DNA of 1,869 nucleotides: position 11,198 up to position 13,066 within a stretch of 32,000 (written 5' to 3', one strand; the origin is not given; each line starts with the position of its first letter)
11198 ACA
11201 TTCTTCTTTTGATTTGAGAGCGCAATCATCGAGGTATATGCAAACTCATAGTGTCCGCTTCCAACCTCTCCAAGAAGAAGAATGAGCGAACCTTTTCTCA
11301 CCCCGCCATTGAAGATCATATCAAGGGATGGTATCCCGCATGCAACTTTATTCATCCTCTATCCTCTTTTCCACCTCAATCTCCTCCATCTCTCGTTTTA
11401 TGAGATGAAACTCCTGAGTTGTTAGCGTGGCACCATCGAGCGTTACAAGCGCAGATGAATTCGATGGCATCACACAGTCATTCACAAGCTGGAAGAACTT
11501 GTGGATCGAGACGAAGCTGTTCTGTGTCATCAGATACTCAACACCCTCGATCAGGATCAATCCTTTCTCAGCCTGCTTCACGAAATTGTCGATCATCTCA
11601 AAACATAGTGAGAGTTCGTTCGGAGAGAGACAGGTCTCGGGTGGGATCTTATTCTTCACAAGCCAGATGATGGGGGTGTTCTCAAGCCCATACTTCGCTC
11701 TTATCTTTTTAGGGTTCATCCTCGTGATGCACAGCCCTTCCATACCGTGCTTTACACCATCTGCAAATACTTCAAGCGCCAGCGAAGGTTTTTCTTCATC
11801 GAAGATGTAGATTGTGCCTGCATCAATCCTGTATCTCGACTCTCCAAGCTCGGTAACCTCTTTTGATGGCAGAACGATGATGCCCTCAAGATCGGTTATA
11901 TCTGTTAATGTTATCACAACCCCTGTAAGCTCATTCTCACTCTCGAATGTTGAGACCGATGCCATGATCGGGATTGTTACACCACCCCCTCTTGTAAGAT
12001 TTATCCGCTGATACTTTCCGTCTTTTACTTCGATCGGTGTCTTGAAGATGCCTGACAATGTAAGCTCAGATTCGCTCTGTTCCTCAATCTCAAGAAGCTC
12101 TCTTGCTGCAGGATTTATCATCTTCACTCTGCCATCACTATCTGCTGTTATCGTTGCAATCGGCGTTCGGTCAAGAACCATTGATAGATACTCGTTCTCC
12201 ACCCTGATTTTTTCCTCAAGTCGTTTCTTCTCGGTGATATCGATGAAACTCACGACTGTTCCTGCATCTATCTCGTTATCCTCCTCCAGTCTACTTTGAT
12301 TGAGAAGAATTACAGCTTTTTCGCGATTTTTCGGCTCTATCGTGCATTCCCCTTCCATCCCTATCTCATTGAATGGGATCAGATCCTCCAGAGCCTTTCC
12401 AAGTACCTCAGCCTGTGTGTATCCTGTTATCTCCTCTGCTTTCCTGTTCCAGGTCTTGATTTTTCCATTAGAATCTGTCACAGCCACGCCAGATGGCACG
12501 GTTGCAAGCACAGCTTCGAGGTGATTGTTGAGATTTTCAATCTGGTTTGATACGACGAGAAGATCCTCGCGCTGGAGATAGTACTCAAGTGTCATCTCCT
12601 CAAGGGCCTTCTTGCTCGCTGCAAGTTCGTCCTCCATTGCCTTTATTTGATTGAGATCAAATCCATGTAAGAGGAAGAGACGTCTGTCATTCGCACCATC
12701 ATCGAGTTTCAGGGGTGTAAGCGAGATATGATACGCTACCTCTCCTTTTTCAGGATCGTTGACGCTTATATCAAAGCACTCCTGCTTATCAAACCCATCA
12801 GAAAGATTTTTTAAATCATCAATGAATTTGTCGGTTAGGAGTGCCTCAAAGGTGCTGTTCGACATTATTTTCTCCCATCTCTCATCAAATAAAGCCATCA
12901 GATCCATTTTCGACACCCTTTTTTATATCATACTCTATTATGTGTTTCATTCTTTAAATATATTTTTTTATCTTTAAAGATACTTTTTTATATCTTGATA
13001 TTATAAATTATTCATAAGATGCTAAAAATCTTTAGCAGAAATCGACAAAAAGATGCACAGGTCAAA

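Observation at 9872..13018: PAS-DUF835 sensor plus two KaiC-like ATPases, head-to-head with the pilus ATPase: candidate sensory controller of the pilus machine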

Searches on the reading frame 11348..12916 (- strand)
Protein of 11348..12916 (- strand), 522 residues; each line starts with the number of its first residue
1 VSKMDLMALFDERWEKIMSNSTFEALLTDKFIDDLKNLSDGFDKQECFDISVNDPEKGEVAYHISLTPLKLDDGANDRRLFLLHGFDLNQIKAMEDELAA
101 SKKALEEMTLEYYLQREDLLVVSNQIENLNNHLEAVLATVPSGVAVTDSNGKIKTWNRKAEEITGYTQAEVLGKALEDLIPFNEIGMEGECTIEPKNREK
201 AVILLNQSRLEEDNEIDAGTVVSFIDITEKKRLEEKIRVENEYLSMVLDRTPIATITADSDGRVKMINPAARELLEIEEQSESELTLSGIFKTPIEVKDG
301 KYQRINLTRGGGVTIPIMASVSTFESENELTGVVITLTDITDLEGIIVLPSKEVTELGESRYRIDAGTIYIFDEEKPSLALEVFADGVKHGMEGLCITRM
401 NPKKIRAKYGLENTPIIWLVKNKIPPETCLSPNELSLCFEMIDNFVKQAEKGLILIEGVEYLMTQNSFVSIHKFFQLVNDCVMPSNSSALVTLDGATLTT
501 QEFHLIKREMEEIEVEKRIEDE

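Call 3: search_protein_families(library=pfam, proteins=[window:11348-12916:-], max_evalue=0.01)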
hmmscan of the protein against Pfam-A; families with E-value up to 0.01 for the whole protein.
window:11348-12916:- (522 aa): 8 families
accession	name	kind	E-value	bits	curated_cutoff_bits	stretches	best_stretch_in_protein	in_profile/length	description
PF05763.18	DUF835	-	8.5e-33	113.5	33.1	1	375-510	3-136/136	Protein of unknown function (DUF835)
PF00989.32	PAS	-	2.7e-16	60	22.6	1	132-183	2-53/113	PAS fold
PF13426.13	PAS_9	-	1.1e-15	58.2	27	2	141-198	1-57/103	PAS domain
PF13188.13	PAS_8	-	2.9e-14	52.8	21.8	2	132-182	2-53/65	PAS domain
PF08448.16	PAS_4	-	1.1e-12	48.6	23.1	1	139-181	3-45/110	PAS fold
PF12860.13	PAS_7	-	7.7e-09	36.1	27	1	137-192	1-55/115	PAS fold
PF13596.12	PAS_10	-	3e-07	31.5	22.1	0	244-279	1-36/106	PAS domain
PF24820.1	Diguanyl_cycl_sensor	-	0.0005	20.4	28.1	0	254-280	8-34/109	Diguanylate cyclase-like sensor domain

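Call 4: search_protein_families(library=ncbifam, proteins=[window:11348-12916:-], max_evalue=0.01)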
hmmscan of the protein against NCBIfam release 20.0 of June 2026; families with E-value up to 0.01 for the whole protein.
window:11348-12916:- (522 aa): 23 families
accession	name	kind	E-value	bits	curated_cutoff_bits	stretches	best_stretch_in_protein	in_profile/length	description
TIGR00229.1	sensory_box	domain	2.1e-22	79.6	22.9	1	131-236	5-125/126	PAS domain S-box protein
NF008468.0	PRK11360.1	equivalog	7.1e-15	54.4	646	1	124-238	261-388/616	two-component system sensor histidine kinase AtoS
NF033092.0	HK_WalK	equivalog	4.9e-13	48.5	725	2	123-255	250-389/594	cell wall metabolism sensor histidine kinase WalK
NF041777.1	sens_FixL_Rhizob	equivalog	4.9e-13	48.5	850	2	122-181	114-173/485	sensor protein FixL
NF046044.1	PnpS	equivalog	6.2e-12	45.2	400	2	100-235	24-168/390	two-component system histidine kinase PnpS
NF041552.1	TF_PrdR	equivalog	7.4e-11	41.1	795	1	122-247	125-254/577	sigma-54 dependent transcriptional regulator PrdR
NF008485.2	PRK11388.1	equivalog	1.7e-08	33.3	551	2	112-182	194-261/643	dihydroxyacetone kinase operon transcriptional regulator DhaR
NF007298.0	PRK09776.1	equivalog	3.8e-07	28.4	1135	1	200-276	514-589/1111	diguanylate cyclase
TIGR02938.1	nifL_nitrog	equivalog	6.3e-07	28.3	242.45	1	224-282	108-170/494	nitrogen fixation negative regulator NifL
TIGR02966.1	phoR_proteo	equivalog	5.7e-06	25.6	334.2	1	128-235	3-112/333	phosphate regulon sensor histidine kinase PhoR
NF045675.1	PhdiestaseDibA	equivalog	1.3e-05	23.7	980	1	131-175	78-122/623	phosphodiesterase DibA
NF008298.1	PRK11086.1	subfamily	2e-05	23.2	520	1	124-243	204-329/529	DcuS/MalK family sensor histidine kinase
NF007474.0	PRK10060.1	equivalog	6.6e-05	21.3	782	1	129-179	109-159/663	cyclic di-GMP phosphodiesterase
NF047874.1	MASE3_PAS_HK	subfamily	0.00019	20.4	560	0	101-216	235-351/655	MASE3 domain-containing sensor histidine kinase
NF033093.1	HK_VicK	exception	0.00029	19.6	680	0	121-183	84-146/448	cell wall metabolism sensor histidine kinase VicK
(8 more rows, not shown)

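Call 41: find_homologous_proteins(query=window:11348-12916:-, max_evalue=0.00001)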
Query window:11348-12916:- (522 aa): 17 proteins with E <= 0.00001 among 8000 candidates.
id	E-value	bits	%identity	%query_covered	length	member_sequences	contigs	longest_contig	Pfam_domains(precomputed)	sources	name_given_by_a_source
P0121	0.0e+0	1104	98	99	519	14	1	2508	PF13596.13,PF13426.14,PF13188.14,PF12860.14,PF05763.19,PF08448.17,PF00989.32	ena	-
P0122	6.1e-200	683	61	98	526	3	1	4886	PF13596.13,PF13426.14,PF13188.14,PF12860.14,PF05763.19,PF08448.17,PF00989.32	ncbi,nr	ncbi:MAG: DUF835 domain-containing protein [Candidatus Syntrophoarchaeum sp. WYZ-LMO15]|nr:MAG: DUF8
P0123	1.1e-185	636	80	56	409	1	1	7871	PF13426.14,PF05763.19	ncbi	-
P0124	9.1e-184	630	80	56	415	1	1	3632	PF13426.14,PF05763.19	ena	-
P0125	1.3e-173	596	83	63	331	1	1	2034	PF13426.14,PF05763.19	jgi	-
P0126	3.8e-25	107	37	36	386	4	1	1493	PF13185.13,PF05763.19,PF13492.13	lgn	-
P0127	1.4e-23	102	37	32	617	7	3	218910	PF08447.19,PF13426.14,PF13188.14,PF13185.13,PF24820.2,PF05763.19,PF08448.17,PF13492.13,PF00989.32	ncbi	ncbi:MAG: PAS domain S-box protein [Candidatus Bathyarchaeia archaeon]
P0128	2.6e-18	84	26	34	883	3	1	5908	PF08447.19,PF13426.14,PF13188.14,PF12860.14,PF24820.2,PF08448.17,PF02518.32,PF00512.32,PF00989.32,PF24990.1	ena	-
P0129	4.7e-17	80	35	22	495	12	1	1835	PF13596.13,PF08447.19,PF13426.14,PF13188.14,PF24820.2,PF08448.17,PF00989.32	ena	-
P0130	7.2e-12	63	26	27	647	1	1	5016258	PF08447.19,PF13426.14,PF13188.14,PF12860.14,PF24820.2,PF08448.17,PF02518.32,PF00512.32,PF00989.32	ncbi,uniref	ncbi:PAS domain-containing sensor histidine kinase [Telmatobacter bradus]|uniref:PAS domain-containi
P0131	1.6e-11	62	26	43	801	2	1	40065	PF13426.14,PF13188.14,PF14532.13,PF07728.21,PF13596.13,PF08447.19,PF12860.14,PF00158.33,PF25601.2,PF02954.26,PF08448.17,PF00989.32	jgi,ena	-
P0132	8.7e-11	59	26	28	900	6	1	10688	PF08447.19,PF13426.14,PF13188.14,PF12860.14,PF24820.2,PF08448.17,PF02518.32,PF00989.32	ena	-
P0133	4.2e-8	50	30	26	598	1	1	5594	PF08447.19,PF13426.14,PF13188.14,PF18095.8,PF12860.14,PF08448.17,PF02518.32,PF00512.32,PF00989.32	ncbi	-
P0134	6.4e-8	50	24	30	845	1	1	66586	PF13596.13,PF08447.19,PF13426.14,PF13188.14,PF12860.14,PF24820.2,PF08448.17,PF07694.18,PF00989.32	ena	-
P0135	1.7e-7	48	30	33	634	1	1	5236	PF08447.19,PF13426.14,PF13188.14,PF08448.17,PF02518.32,PF00512.32,PF00989.32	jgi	-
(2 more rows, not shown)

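Call 45: find_encoding_contigs(protein=P0127, flank=7000, max_places=1)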
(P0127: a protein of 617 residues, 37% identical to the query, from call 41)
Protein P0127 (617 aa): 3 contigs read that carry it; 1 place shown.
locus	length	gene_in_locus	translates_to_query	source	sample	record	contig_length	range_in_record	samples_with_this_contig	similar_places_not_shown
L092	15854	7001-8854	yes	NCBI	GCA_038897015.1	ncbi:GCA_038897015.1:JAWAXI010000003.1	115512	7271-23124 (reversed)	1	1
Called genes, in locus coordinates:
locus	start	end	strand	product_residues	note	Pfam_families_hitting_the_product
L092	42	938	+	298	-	PF13793:Pribosyltran_N, PF00156:Pribosyltran, PF14572:Pribosyl_synth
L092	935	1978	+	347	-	PF01555:N6_N4_Mtase (weak), PF01170:UPF0020, PF03602:Cons_hypoth95 (weak), PF13847:Methyltransf_31 (weak)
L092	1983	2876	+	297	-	PF23023:Anti-Pycsar_Apyc1, PF00753:Lactamase_B, PF12706:Lactamase_B_2 (weak)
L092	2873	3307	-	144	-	PF01877:RNA_binding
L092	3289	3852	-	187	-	PF13207:AAA_17, PF13238:AAA_18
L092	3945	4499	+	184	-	PF10469:AKAP7_NLS, PF02834:LigT_PEase, PF13563:2_5_RNA_ligase2, PF02834:LigT_PEase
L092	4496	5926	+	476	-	PF01909:NTP_transf_2, PF09249:tRNA_NucTransf2, PF21133:CAA_C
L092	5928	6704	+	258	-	-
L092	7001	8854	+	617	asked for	PF00989:PAS, PF13426:PAS_9, PF08447:PAS_3, PF00989:PAS, PF08448:PAS_4, PF08447:PAS_3, PF13426:PAS_9, PF05763:DUF835, +4 more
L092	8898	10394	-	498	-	PF13537:GATase_7, PF00733:Asn_synthase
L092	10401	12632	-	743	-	PF04851:ResIII, PF00270:DEAD, PF22527:DEXQc_Suv3 (weak), PF00271:Helicase_C, PF21280:Helicase_dom4_arc, PF00633:HHH (faint), PF12826:HHH_2 (faint), PF14520:HHH_5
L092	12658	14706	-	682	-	PF14551:MCM_N, PF17207:MCM_OB, PF00493:MCM, PF01078:Mg_chelatase (faint), PF07728:AAA_5, PF17855:MCM_lid, PF21100:WHD_MCM (weak), PF21120:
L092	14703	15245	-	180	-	PF05916:Sld5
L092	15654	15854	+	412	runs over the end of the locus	PF02812:ELFV_dehydrog_N, PF00208:ELFV_dehydrog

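Call 61: predict_structure(alignment_id=A3)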
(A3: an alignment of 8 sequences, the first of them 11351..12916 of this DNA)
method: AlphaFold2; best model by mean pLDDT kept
length: 522 residues; sequences in the alignment: 8
mean_pLDDT: 62.5   pTM: 0.32
mean pLDDT of the five models: 62.5, 55.9, 53.6, 52.2, 39.3
residues with pLDDT >= 90: 0; 70-90: 193; 50-70: 220; < 50: 109
segments of 3 or more residues with pLDDT < 50: 1-3, 105-120, 137-140, 212-216, 244-252, 342-363, 422-430, 464-472, 480-482, 508-522
pLDDT, mean of each block of 10 residues (from residue 1): 64 78 67 63 68 68 77 58 77 66 50 44 51 49 76 82 84 82 59 75 71 54 77 66 46 67 70 63 64 60 61 62 58 67 31 24 55 65 79 78 81 75 40 61 69 72 49 51 60 57 51 32 30
secondary structure, 60 per line:
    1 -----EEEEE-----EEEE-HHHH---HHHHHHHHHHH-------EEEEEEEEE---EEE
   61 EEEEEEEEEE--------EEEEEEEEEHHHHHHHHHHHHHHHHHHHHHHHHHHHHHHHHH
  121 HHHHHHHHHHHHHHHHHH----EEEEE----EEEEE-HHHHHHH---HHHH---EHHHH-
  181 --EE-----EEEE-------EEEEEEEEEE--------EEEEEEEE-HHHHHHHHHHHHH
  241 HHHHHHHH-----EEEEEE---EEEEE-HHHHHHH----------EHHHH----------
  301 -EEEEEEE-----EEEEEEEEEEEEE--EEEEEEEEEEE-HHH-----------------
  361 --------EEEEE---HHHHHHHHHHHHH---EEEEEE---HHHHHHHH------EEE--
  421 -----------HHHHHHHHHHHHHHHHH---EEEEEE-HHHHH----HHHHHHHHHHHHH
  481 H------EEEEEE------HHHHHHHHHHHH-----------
elements in order: E6-10 E16-19 H21-24 H28-38 E46-54 E58-70 E79-87 H88-138 E143-147 E152-156 H158-164 H168-171 H176-179 E190-193 E201-210 E219-226 H228-248 E254-259 E263-267 H269-275 H287-290 E302-308 E314-326 E329-339 E369-373 H377-389 E393-398 H402-409 E416-418 H432-448 E452-457 H459-463 H468-481 E488-493 H500-511

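Call 65: fold_search(model_id=the predicted structure, library=pdb)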
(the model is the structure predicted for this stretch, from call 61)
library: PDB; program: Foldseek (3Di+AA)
matches with E <= 10: 1393; with E <= 0.001: 300
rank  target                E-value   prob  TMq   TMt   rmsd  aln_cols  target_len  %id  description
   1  9bgv_A                9.2e-14  1.00  0.20  0.14  16.7       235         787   20  DosP R97A straight form (released 2024-11-20)
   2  9cmf_A                2.9e-13  1.00  0.18  0.12  38.6       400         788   12  Substrate bound DosP (released 2024-11-20)
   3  4hh2_B                7.6e-13  1.00  0.15  0.20  28.6       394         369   15  Structure of PpsR without the HTH motif from Rb. sphaeroides (released 2013-06-05)
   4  9bkv_B                1.3e-12  1.00  0.18  0.12  38.2       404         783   12  DosP R97A bent form (released 2024-11-20)
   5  4hh2_A                1.3e-12  1.00  0.14  0.19  36.2       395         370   14  Structure of PpsR without the HTH motif from Rb. sphaeroides (released 2013-06-05)
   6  9bkv_A                3.7e-12  1.00  0.19  0.13  16.7       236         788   20  DosP R97A bent form (released 2024-11-20)
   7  9cdr_A                3.7e-12  1.00  0.17  0.12  37.7       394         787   12  DosP Apo straight form (released 2024-11-20)
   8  9ce0_B                1.2e-11  1.00  0.18  0.12  38.0       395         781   13  DosP Apo Bent form (released 2024-11-20)
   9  8js5_G                4.1e-11  1.00  0.18  0.35  29.0       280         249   14  Dimeric PAS domains of oxygen sensor FixL with ferric unliganded heme (released 2024-06-26)
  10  6pps_D                9.6e-11  1.00  0.16  0.30  17.3       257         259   15  A blue light illuminated LOV-PAS construct from the LOV-HK sensory protein from Brucella abortus (construct 15-273) (released 2020-07-15)
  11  8js5_A                1.5e-10  1.00  0.18  0.35  29.0       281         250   14  Dimeric PAS domains of oxygen sensor FixL with ferric unliganded heme (released 2024-06-26)
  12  8js5_C                1.5e-10  1.00  0.17  0.34  28.3       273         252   14  Dimeric PAS domains of oxygen sensor FixL with ferric unliganded heme (released 2024-06-26)
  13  6pps_B                1.6e-10  1.00  0.16  0.30  15.0       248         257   15  A blue light illuminated LOV-PAS construct from the LOV-HK sensory protein from Brucella abortus (construct 15-273) (released 2020-07-15)
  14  9a5d_A                1.9e-10  1.00  0.18  0.15  29.6       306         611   15  Integrative model of WALK-YYCH by crosslinking MS and deep learning (released 2024-09-18)
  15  8js5_B                2.7e-10  1.00  0.18  0.35  28.8       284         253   15  Dimeric PAS domains of oxygen sensor FixL with ferric unliganded heme (released 2024-06-26)
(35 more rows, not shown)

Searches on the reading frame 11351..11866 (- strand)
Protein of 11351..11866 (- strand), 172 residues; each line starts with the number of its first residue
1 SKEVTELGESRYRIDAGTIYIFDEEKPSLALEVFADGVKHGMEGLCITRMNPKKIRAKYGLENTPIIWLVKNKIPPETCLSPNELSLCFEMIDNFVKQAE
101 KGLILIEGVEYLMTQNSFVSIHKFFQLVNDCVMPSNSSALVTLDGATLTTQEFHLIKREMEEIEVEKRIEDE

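Call 39: find_homologous_proteins(query=window:11351-11866:-, max_evalue=0.001)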
Query seq(172 aa): 33 candidates shared short words with the query, none scored E <= 0.001.

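Call 48: search_protein_representatives(protein=window:11351-11866:-)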
Query: 172 residues. Proteins with E-value up to 0.001 (for the whole library): 2451; up to 1e-10: 1345; up to 1e-30: 52. The best 150 are listed.
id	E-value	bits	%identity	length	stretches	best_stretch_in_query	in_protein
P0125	2.1e-93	326.9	85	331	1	1-171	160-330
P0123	9.5e-87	305.2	81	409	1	1-171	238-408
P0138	2.7e-43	163.9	37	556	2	6-163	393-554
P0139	1.3e-42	161.7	48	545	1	4-163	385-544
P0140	4.4e-41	156.7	36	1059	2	7-163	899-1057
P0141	5.4e-41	156.5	46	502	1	8-163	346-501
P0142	1.6e-39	151.7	42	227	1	4-162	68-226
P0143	1.8e-39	151.5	44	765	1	6-163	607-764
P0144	1.3e-38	148.7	32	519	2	16-164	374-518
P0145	1.3e-36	142.2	45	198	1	6-163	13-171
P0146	5.1e-36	140.3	42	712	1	8-164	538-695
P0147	1.6e-35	138.7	42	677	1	9-161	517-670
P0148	1.9e-35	138.4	44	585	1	10-167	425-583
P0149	1.9e-35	138.4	43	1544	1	3-164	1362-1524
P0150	4.0e-35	137.4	45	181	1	9-160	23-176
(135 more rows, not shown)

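Call 67: search_solved_structures(query=A5, max_evalue=10, show_alignments=3)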
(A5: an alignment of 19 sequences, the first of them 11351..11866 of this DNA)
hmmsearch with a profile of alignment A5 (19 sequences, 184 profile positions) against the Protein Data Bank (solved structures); distinct sequences matched with E-value up to 10: 1.
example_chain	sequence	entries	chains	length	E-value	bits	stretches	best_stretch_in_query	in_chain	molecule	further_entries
4yds_A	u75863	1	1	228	0.01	18.3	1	102-168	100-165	Flagella-related protein H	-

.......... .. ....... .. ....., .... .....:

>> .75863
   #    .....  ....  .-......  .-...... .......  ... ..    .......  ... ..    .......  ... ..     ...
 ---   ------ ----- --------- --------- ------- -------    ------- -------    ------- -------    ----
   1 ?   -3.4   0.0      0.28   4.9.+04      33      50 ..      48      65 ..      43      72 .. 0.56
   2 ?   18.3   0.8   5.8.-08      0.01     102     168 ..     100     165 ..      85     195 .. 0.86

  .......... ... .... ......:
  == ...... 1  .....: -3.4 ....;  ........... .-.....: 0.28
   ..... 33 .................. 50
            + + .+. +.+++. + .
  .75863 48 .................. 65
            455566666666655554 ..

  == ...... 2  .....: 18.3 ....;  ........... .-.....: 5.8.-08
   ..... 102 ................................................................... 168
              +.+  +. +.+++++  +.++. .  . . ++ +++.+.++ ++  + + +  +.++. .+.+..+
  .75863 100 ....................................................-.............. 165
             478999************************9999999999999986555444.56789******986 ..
